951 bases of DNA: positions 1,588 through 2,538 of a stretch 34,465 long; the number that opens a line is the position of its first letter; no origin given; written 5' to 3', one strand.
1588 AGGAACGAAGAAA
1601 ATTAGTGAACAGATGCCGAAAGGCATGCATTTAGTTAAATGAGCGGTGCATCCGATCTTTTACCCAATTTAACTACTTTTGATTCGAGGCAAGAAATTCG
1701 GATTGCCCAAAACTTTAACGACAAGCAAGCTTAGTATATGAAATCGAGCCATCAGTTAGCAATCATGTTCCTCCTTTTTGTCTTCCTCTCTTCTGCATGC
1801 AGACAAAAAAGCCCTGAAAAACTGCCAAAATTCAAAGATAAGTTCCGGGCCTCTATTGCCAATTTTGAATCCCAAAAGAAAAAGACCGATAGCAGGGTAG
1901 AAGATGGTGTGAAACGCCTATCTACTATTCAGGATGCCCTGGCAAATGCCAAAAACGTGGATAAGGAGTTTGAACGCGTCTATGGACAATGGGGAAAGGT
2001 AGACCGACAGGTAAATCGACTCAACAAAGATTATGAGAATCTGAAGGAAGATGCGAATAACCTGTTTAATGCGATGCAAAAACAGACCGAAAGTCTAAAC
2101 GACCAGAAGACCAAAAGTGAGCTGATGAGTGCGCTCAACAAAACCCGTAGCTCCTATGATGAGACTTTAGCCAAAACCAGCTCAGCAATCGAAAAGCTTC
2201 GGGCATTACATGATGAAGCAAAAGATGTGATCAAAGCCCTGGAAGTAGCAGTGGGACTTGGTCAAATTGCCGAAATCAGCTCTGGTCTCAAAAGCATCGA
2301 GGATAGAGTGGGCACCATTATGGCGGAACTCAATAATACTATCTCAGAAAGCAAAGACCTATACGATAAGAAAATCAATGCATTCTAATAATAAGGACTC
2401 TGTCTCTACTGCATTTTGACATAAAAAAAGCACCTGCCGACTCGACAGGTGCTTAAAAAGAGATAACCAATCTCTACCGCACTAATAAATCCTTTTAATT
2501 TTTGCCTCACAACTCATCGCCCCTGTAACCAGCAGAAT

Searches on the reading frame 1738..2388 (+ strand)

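Call 82: search_protein_families(library=pfam, proteins=[window:1738-2388:+], max_evalue=0.001)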
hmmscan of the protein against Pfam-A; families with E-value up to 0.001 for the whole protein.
window:1738-2388:+ (216 aa): 6 families
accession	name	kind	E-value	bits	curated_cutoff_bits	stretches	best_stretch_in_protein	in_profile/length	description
PF11172.13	DUF2959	-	4.2e-08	34.1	26.8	1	45-207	25-185/190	Protein of unknown function (DUF2959)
PF04108.17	ATG17_like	-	1.1e-05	25.5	43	1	30-210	115-299/355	Autophagy protein ATG17-like domain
PF06103.16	DUF948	-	0.00011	22.7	37.2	0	63-121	27-85/89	Bacterial protein of unknown function (DUF948)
PF25764.1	KIF21A_4th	-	0.00011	22.4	33.1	1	31-127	75-172/183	KIF21A-like domain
PF04136.21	COG3_N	-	0.00019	21.8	27.9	0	61-122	10-71/147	Conserved oligomeric Golgi complex subunit 3, N-terminal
PF07889.17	DUF1664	-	0.00076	19.9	34.6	0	52-121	48-118/124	Protein of unknown function (DUF1664)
